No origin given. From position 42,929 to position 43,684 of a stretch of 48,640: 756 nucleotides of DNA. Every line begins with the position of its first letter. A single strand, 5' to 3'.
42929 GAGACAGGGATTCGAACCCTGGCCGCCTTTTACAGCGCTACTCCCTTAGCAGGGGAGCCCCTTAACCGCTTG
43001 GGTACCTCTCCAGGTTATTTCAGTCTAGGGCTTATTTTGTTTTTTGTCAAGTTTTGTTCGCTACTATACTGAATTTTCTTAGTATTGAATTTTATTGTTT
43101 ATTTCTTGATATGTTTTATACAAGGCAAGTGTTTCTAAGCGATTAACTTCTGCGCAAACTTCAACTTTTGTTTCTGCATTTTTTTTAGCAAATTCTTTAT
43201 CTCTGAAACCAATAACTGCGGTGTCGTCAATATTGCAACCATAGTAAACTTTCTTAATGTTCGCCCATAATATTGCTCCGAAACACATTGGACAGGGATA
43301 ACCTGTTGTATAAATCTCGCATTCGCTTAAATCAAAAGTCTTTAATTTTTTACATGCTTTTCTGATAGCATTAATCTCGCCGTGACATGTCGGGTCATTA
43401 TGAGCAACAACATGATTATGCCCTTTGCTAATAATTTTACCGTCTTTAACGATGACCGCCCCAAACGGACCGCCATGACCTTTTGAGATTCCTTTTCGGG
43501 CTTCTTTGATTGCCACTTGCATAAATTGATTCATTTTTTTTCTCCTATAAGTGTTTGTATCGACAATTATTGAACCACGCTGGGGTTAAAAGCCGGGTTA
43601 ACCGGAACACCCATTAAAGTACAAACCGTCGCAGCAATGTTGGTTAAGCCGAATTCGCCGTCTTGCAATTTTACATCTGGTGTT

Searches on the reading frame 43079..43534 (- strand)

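Call 82: search_protein_families(library=pfam, proteins=[window:43079-43534:-], max_evalue=0.00001)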
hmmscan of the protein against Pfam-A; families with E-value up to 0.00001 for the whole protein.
window:43079-43534:- (151 aa): 2 families
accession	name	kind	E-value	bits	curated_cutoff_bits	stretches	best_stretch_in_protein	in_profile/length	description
PF00383.29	dCMP_cyt_deam_1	-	6.6e-30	103.5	25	1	3-100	6-102/102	Cytidine and deoxycytidylate deaminase zinc-binding region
PF14437.12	MafB19-deam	-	1.2e-26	93.7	27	1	3-130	5-133/142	MafB19-like deaminase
